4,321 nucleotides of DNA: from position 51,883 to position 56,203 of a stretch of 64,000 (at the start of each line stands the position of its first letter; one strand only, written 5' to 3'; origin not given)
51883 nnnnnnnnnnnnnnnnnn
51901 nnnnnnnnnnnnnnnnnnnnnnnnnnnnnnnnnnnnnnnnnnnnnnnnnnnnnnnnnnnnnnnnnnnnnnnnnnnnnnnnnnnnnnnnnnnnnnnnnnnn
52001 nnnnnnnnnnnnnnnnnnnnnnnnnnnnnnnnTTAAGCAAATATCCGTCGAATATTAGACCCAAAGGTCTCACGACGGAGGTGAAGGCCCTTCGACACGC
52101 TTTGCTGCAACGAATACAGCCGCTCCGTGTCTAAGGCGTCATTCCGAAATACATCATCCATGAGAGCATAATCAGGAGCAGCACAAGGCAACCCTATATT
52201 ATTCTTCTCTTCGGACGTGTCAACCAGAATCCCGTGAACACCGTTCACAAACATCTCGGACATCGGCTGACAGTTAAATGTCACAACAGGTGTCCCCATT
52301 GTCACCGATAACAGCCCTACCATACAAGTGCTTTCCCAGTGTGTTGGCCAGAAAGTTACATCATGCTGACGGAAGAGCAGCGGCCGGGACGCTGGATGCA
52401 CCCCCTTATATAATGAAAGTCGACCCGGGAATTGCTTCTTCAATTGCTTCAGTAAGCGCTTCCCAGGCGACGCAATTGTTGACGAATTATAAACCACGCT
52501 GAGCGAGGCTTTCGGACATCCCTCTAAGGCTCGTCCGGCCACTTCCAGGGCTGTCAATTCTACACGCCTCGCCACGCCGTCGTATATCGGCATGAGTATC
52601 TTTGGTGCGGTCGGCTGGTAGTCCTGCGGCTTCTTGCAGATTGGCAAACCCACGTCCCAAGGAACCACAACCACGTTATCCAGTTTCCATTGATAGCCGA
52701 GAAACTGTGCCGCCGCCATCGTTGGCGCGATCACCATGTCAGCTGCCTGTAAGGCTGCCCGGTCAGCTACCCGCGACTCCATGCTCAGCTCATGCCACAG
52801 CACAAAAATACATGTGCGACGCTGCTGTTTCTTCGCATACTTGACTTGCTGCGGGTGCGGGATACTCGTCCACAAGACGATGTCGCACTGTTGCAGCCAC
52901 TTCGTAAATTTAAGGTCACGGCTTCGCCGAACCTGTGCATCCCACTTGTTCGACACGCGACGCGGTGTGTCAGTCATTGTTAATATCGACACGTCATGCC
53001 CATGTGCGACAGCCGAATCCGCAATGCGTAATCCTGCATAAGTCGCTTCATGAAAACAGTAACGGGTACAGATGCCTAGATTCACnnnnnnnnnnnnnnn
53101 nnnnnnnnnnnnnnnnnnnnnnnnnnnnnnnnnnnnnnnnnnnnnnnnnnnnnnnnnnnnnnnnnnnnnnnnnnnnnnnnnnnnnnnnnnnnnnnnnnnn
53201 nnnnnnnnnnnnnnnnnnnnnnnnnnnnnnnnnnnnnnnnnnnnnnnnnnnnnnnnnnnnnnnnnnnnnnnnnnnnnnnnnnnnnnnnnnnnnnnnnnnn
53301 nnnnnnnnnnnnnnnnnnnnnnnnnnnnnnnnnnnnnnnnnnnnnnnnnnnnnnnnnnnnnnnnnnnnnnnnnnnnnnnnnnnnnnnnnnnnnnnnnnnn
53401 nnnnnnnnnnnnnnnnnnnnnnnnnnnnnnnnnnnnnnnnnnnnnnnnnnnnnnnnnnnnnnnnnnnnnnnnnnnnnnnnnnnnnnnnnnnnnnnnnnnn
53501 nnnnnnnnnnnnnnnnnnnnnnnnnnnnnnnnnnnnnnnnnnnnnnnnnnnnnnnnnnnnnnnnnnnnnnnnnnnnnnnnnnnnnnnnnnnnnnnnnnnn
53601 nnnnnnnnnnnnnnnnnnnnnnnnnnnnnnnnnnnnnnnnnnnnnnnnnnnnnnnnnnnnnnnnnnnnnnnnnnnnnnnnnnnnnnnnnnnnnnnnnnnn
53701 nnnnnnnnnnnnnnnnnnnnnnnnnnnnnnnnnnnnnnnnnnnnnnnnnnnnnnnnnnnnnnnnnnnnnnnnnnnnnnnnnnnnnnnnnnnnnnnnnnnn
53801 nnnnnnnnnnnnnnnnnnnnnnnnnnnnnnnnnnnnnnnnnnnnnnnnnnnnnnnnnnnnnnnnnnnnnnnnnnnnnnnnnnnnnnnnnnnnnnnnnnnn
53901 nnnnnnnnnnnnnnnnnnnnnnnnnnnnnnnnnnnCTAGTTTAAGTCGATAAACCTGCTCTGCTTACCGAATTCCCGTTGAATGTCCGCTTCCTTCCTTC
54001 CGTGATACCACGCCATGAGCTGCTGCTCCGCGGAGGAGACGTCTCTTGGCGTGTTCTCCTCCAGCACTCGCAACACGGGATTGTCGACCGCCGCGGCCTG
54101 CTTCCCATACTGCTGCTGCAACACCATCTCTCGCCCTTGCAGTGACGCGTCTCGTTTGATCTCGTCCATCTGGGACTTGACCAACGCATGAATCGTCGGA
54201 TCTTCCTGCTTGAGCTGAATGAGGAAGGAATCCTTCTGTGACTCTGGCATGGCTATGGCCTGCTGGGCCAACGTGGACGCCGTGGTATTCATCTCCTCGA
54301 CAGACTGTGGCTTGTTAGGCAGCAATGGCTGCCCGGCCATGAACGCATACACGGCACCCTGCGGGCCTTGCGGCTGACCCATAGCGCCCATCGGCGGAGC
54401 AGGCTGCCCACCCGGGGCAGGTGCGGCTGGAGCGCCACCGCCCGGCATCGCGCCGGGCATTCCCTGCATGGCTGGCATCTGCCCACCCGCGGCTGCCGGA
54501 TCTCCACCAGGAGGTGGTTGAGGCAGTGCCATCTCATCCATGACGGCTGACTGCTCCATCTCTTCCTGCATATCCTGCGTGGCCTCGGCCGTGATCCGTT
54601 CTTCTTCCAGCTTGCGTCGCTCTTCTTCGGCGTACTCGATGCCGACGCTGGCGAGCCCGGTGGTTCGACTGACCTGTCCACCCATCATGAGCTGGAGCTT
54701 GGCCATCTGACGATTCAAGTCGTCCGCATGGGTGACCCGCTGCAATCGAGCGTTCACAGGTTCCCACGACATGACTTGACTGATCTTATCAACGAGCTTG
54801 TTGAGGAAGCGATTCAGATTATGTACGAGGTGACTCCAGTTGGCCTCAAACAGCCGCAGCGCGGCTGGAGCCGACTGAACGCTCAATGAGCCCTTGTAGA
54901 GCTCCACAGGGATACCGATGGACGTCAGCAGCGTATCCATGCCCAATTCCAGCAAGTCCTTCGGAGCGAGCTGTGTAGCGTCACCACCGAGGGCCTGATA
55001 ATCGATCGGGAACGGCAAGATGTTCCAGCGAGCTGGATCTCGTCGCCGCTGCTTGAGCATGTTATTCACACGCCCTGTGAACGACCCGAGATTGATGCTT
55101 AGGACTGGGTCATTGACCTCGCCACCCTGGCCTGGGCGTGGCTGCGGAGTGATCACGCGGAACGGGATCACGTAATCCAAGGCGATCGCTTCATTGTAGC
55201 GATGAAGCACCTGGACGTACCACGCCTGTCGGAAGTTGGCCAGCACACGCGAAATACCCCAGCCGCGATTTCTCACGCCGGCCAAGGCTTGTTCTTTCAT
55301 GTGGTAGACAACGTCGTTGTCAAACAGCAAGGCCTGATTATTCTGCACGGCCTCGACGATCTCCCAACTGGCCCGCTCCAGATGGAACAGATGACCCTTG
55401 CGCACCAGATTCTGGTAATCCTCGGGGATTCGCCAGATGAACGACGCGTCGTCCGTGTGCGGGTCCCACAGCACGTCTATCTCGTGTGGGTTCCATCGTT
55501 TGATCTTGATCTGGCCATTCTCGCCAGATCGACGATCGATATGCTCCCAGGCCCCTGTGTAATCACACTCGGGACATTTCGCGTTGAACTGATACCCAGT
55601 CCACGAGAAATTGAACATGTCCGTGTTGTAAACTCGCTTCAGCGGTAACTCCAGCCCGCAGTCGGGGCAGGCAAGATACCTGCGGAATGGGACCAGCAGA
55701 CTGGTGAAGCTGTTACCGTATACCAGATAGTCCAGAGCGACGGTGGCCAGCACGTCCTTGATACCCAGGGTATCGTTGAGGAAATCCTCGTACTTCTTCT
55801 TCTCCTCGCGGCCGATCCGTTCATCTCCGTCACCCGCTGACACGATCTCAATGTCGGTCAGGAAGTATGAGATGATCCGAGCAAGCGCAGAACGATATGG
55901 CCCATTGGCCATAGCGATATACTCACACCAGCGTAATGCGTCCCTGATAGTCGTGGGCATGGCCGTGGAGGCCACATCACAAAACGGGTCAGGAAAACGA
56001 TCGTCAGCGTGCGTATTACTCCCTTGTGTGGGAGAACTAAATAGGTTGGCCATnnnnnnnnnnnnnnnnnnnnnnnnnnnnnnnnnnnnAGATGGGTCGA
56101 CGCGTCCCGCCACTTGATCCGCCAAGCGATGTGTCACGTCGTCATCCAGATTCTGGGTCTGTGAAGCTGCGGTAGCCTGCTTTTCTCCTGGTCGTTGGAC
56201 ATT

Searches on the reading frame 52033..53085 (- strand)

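Call 13: search_protein_families(library=phrogs, proteins=[window:52033-53085:-], max_evalue=0.01)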
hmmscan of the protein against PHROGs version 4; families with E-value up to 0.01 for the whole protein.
window:52033-53085:- (350 aa): 1 family
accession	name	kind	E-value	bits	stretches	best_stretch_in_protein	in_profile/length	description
phrog_2170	-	moron, auxiliary metabolic gene and host takeover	1.4e-06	28.6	1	67-292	76-306/374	glycosyltransferase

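Call 22: search_protein_families(library=pfam, proteins=[window:52033-53085:-], max_evalue=0.05)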
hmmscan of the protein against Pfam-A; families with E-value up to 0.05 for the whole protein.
window:52033-53085:- (350 aa): 4 families
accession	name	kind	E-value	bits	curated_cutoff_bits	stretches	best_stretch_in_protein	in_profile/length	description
PF13692.12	Glyco_trans_1_4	-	3.9e-08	34.1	27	1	219-291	57-127/142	Glycosyl transferases group 1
PF00534.26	Glycos_transf_1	-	2.2e-07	31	26.4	1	228-292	80-144/172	Glycosyl transferases group 1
PF13439.12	Glyco_transf_4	-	0.0062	17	28.5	1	21-142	11-163/170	Glycosyltransferase Family 4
PF22059.2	GumK_N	-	0.032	14.7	27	0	20-128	17-124/171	Glucuronosyltransferase GumK, N-terminal domain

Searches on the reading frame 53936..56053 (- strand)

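Call 13: search_protein_families(library=phrogs, proteins=[window:53936-56053:-], max_evalue=0.01)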
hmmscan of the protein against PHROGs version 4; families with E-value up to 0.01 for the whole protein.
window:53936-56053:- (705 aa): 0 families

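Call 22: search_protein_families(library=pfam, proteins=[window:53936-56053:-], max_evalue=0.05)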
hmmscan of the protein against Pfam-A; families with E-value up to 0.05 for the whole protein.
window:53936-56053:- (705 aa): 2 families
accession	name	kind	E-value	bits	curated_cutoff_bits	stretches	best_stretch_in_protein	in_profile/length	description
PF13909.12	zf-H2C2_5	-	0.014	15.4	27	1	159-169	2-12/26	C2H2-type zinc-finger domain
PF23226.1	Exo_endo_phos_PGAP2IP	-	0.021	14.5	27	1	37-71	182-215/239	PGAP2IP, C-terminal nuclease-like domain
